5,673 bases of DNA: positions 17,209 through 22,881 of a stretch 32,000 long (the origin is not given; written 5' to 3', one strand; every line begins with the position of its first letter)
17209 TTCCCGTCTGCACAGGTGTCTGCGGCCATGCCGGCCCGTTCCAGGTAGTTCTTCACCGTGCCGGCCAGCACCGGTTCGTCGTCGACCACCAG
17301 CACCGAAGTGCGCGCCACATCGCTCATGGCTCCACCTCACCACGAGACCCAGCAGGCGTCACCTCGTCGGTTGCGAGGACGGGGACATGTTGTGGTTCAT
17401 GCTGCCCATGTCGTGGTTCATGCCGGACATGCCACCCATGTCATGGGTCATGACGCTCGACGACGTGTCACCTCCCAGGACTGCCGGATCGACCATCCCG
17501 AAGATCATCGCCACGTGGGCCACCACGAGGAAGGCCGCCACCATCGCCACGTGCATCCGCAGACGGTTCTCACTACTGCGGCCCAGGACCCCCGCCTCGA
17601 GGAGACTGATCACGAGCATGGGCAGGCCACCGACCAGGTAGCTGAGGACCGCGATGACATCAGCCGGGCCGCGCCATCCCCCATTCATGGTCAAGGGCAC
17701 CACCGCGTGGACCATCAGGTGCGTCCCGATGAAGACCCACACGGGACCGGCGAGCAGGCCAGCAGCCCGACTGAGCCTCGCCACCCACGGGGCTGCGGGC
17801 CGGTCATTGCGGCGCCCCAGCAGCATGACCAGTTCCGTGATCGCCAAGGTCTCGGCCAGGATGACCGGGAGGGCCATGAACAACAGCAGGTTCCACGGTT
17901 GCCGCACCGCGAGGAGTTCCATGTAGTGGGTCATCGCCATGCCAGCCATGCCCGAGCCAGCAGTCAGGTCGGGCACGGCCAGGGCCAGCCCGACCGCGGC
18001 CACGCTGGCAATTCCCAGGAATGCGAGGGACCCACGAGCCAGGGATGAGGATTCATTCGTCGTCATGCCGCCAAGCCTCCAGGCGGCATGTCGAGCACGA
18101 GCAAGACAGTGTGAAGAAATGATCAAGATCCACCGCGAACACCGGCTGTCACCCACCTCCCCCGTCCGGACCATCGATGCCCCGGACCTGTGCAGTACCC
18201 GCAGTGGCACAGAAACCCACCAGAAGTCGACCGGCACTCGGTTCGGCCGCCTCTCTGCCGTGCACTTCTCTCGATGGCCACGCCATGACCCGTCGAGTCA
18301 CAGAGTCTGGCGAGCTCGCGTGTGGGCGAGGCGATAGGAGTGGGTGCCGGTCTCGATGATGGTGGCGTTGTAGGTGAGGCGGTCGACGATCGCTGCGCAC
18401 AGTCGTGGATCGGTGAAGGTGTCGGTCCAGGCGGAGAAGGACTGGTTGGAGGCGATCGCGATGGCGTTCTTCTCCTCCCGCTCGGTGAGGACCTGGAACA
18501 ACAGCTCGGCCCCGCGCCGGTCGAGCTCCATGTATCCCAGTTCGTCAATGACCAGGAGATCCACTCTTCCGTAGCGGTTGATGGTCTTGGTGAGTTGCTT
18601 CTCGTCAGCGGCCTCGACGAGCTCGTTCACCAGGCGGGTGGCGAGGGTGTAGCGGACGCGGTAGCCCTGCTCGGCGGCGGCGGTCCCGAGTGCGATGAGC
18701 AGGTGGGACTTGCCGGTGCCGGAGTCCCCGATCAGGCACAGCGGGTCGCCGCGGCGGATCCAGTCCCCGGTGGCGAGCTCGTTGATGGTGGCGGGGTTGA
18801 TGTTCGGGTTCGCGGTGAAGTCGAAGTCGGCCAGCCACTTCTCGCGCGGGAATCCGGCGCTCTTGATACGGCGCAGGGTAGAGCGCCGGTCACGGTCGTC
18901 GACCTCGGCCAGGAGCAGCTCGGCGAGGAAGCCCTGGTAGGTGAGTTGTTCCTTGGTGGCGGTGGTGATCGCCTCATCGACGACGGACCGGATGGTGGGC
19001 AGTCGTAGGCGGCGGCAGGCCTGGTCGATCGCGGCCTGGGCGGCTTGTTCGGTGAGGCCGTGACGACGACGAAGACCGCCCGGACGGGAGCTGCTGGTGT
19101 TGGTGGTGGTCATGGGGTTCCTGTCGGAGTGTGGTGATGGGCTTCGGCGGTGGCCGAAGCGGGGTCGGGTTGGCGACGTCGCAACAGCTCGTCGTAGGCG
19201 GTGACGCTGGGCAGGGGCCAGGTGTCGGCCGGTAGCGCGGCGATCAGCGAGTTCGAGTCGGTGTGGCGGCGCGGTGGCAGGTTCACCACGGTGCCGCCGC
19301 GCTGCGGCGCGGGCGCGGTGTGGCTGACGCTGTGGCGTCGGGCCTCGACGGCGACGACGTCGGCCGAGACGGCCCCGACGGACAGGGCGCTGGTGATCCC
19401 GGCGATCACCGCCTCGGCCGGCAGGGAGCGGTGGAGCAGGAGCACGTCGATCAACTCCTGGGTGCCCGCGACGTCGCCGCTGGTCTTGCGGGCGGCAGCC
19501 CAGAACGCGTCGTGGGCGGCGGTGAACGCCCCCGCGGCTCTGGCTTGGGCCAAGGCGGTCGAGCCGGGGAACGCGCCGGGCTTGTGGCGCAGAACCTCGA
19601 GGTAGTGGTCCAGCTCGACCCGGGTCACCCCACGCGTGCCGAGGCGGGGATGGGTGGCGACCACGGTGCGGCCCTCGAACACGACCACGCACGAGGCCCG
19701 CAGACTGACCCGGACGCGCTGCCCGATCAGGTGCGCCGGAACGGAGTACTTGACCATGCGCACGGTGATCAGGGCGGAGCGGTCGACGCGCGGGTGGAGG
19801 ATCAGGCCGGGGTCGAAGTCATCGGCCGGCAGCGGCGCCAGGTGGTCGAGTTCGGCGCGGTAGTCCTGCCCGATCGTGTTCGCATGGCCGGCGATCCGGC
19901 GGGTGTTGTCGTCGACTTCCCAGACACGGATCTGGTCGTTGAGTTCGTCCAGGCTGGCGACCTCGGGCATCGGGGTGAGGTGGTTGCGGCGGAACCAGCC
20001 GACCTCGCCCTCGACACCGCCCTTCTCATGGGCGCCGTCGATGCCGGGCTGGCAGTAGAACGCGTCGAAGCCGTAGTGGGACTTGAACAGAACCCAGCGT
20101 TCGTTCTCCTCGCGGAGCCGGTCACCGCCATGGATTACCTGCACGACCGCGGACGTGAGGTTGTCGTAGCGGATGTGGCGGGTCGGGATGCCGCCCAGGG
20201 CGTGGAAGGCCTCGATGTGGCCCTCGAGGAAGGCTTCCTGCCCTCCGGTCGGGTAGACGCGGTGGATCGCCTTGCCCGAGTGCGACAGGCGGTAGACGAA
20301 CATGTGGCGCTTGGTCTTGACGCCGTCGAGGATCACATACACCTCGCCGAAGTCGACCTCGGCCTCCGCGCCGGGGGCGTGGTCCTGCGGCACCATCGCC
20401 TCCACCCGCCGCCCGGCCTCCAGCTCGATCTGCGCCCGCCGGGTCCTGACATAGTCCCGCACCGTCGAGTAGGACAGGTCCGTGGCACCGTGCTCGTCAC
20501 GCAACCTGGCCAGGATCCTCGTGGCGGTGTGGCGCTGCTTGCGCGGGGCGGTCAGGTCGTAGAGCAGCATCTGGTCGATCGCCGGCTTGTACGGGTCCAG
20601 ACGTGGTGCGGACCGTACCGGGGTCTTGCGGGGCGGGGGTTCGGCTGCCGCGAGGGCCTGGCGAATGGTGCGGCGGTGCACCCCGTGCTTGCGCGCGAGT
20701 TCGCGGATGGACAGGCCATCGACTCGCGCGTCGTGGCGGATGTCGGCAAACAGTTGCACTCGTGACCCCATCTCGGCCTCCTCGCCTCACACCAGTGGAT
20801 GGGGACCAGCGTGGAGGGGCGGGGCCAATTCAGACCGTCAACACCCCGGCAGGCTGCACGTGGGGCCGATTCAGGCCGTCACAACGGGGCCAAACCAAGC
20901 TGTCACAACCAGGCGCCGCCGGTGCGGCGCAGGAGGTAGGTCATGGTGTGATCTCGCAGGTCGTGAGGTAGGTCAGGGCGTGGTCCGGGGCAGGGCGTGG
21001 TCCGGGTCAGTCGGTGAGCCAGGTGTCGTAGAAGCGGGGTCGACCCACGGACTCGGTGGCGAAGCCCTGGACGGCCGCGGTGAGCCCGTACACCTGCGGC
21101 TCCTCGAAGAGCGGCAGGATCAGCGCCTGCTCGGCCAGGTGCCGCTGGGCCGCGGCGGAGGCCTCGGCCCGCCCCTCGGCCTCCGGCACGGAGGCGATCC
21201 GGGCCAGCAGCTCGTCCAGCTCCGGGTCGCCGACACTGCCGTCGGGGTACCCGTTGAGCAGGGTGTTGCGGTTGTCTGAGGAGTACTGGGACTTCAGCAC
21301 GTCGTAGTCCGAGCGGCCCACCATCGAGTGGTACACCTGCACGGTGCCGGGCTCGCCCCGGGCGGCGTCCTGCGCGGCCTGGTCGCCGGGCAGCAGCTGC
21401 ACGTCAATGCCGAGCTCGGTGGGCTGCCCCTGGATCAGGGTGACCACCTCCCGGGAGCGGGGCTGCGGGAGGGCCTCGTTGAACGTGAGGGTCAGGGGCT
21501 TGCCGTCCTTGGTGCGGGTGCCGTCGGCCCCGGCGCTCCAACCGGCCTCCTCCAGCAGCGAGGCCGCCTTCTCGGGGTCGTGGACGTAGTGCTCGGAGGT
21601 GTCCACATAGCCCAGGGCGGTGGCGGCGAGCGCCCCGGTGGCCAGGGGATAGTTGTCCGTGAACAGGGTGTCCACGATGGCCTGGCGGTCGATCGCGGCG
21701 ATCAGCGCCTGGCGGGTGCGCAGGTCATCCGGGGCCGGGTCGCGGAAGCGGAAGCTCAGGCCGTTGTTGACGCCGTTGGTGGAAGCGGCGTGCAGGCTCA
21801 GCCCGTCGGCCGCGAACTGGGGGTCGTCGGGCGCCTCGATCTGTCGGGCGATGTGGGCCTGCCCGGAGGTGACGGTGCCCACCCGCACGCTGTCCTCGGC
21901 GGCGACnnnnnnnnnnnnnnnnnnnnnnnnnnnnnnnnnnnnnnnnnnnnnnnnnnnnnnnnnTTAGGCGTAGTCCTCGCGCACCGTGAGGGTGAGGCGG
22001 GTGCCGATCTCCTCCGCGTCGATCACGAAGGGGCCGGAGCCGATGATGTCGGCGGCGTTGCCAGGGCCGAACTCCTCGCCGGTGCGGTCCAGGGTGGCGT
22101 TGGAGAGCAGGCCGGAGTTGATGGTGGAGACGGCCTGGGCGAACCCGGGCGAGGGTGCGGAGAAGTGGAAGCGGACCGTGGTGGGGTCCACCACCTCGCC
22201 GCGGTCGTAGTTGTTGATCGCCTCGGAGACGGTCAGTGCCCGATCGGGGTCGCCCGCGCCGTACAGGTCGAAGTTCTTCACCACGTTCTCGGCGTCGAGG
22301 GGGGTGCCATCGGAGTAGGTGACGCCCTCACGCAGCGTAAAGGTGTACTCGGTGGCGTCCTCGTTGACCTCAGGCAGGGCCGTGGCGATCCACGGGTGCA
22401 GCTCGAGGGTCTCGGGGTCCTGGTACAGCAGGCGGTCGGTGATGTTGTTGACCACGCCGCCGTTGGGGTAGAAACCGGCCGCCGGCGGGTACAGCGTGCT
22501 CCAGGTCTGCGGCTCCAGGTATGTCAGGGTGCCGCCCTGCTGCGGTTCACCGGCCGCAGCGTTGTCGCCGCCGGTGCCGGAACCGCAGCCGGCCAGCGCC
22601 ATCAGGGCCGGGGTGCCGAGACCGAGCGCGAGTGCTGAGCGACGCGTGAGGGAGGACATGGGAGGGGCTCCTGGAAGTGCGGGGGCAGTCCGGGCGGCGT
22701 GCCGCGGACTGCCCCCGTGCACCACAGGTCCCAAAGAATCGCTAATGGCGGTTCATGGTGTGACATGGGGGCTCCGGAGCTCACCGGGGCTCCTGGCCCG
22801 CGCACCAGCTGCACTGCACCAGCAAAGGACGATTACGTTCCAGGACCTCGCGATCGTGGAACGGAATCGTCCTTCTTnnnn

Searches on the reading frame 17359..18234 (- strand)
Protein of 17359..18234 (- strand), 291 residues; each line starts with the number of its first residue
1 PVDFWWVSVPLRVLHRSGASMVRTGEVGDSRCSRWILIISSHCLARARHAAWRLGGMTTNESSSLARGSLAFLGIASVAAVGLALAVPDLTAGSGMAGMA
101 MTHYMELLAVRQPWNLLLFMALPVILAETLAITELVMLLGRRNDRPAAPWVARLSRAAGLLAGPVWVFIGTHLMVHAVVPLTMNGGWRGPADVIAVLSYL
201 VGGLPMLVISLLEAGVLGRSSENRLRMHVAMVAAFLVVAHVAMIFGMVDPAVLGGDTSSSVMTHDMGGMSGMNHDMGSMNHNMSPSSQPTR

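Call 11: search_protein_families(library=pfam, proteins=[window:17359-18234:-], max_evalue=0.001)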
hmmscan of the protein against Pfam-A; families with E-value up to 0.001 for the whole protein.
window:17359-18234:- (291 aa): 1 family
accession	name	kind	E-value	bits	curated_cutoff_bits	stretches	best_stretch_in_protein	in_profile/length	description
PF20617.3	DUF6803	-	5.9e-60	202.5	27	1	99-259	1-159/162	Family of unknown function (DUF6803)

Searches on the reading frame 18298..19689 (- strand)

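Call 11: search_protein_families(library=pfam, proteins=[window:18298-19689:-], max_evalue=0.001)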
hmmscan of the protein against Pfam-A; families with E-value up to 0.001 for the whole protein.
window:18298-19689:- (463 aa): 5 families
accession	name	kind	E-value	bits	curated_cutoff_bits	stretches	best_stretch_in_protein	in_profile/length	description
PF01695.23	IstB_IS21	-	1.1e-63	215.3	24.1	1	224-458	2-236/238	IstB-like ATP binding protein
PF00308.24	Bac_DnaA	-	7.8e-13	49.4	23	1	314-417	34-140/162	Bacterial DnaA ATPAse domain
PF03266.21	NTPase_1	-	0.00011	22.5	23.9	0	366-425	85-144/168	NTPase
PF13604.12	AAA_30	-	0.00022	21.4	27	1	318-400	22-111/191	AAA domain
PF13481.12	AAA_25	-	0.00042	20.4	27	0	302-343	22-61/195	AAA domain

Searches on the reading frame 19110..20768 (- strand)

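Call 11: search_protein_families(library=pfam, proteins=[window:19110-20768:-], max_evalue=0.001)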
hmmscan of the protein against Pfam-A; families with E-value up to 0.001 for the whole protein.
window:19110-20768:- (552 aa): 3 families
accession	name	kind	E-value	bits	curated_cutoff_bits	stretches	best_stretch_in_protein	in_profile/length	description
PF22483.2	Mu-transpos_C_2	-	2.4e-15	56.5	27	1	313-383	1-71/73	Mu transposase, C-terminal domain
PF13384.12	HTH_23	-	0.00068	19.8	24.6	0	17-40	16-39/50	Homeodomain-like domain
PF13518.12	HTH_28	-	0.00093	19.7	25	0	17-39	11-33/52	Helix-turn-helix domain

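Call 80: search_protein_families(library=ncbifam, proteins=[window:19110-20768:-], max_evalue=0.001)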
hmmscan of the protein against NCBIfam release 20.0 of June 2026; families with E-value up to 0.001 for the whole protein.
window:19110-20768:- (552 aa): 2 families
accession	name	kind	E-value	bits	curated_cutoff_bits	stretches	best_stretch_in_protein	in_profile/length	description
NF033546.1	transpos_IS21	equivalog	5.7e-75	252.6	160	1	13-315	3-294/294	IS21 family transposase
NF033577.2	transpos_IS481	equivalog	3e-07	30.3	224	1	14-203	9-196/284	IS481 family transposase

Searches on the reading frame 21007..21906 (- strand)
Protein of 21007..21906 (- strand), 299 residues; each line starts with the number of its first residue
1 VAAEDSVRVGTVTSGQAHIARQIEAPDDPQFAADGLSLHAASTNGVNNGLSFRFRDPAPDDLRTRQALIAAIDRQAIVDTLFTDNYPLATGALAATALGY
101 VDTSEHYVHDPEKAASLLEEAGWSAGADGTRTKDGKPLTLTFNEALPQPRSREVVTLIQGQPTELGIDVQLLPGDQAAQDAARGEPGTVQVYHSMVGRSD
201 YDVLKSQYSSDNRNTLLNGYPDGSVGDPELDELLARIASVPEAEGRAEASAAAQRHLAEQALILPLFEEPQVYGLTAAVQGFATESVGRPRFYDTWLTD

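Call 11: search_protein_families(library=pfam, proteins=[window:21007-21906:-], max_evalue=0.001)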
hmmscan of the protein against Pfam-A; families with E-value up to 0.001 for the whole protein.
window:21007-21906:- (299 aa): 1 family
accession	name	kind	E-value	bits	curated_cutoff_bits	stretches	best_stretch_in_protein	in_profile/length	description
PF00496.27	SBP_bac_5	-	1.5e-29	103.7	32.4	1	3-211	157-364/368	Bacterial extracellular solute-binding proteins, family 5 Middle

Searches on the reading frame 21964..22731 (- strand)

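Call 11: search_protein_families(library=pfam, proteins=[window:21964-22731:-], max_evalue=0.001)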
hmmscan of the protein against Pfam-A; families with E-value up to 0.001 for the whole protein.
window:21964-22731:- (255 aa): 1 family
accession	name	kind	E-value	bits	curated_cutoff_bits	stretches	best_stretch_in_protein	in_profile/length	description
PF00496.27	SBP_bac_5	-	3.1e-27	96.1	32.4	1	110-254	1-140/368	Bacterial extracellular solute-binding proteins, family 5 Middle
